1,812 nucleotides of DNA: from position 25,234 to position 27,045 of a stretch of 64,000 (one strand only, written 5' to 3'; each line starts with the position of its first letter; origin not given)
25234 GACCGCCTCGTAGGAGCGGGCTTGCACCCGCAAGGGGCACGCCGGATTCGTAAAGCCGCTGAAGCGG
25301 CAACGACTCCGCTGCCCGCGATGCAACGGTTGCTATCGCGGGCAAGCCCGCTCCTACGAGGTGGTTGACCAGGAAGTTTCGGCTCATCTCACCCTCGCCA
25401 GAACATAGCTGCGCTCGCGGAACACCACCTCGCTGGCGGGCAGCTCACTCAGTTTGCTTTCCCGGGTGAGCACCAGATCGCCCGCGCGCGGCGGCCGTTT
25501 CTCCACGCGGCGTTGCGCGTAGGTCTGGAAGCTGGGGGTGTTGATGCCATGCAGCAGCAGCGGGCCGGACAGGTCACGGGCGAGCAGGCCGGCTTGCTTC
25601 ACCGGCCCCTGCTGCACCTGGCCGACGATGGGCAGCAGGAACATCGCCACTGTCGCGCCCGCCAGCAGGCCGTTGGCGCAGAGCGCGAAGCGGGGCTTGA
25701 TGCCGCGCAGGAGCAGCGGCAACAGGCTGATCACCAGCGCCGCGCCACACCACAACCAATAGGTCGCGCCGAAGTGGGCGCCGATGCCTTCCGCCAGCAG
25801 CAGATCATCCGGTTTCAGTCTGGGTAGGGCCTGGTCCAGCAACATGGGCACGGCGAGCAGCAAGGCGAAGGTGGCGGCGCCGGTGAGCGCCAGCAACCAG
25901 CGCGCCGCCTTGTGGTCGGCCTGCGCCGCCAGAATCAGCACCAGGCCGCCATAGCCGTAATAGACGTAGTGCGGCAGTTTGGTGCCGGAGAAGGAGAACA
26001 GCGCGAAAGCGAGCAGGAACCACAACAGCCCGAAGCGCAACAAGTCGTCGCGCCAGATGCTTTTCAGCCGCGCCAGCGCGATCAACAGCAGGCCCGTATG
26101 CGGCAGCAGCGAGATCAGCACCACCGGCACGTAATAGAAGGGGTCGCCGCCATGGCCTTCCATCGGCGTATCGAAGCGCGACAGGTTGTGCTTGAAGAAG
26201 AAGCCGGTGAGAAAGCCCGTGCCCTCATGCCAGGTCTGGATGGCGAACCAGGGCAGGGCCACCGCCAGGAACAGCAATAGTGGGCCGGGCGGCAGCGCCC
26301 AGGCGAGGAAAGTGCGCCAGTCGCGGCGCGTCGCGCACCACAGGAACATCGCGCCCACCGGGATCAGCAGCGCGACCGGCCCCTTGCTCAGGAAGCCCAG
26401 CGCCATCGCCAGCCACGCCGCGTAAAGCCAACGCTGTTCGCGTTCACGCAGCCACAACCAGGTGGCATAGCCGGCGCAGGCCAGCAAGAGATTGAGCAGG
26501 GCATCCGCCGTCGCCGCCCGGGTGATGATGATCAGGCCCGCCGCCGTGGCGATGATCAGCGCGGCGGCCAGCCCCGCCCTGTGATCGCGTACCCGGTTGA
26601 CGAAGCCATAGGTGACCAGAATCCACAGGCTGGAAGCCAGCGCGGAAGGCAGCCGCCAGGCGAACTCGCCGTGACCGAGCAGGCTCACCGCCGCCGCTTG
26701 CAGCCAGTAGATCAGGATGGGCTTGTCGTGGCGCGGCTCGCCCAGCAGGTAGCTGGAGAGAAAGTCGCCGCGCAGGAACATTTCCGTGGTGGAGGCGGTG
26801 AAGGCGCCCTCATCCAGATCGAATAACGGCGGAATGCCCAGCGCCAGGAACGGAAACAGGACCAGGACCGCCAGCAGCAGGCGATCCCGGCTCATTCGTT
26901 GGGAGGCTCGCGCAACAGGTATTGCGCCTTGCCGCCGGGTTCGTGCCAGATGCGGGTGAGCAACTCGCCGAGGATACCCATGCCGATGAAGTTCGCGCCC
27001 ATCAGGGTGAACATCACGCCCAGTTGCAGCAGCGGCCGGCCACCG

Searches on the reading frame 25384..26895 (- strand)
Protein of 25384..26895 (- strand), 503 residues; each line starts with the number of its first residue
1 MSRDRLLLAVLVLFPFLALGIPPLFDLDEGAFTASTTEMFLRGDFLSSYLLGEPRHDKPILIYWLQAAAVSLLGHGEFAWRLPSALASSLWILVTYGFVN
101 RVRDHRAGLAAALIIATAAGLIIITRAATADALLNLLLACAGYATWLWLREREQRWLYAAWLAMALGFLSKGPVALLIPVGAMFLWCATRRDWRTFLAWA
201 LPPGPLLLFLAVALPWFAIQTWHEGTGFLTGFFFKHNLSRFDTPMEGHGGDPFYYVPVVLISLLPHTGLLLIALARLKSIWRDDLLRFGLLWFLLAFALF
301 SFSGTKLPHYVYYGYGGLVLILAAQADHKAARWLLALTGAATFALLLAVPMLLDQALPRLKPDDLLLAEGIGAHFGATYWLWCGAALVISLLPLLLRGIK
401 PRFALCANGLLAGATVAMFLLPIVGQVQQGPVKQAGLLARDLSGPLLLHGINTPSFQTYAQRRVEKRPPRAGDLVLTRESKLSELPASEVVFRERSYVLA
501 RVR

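Call 81: search_protein_families(library=pfam, proteins=[window:25384-26895:-], max_evalue=0.00001)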
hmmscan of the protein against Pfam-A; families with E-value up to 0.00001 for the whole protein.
window:25384-26895:- (503 aa): 2 families
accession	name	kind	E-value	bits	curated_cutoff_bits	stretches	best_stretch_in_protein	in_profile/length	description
PF13231.12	PMT_2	-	2.5e-19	70.5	26.1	1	57-216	1-157/160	Dolichyl-phosphate-mannose-protein mannosyltransferase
PF02366.24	PMT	-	7.2e-11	42.6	22.7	1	52-200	56-212/245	Dolichyl-phosphate-mannose-protein mannosyltransferase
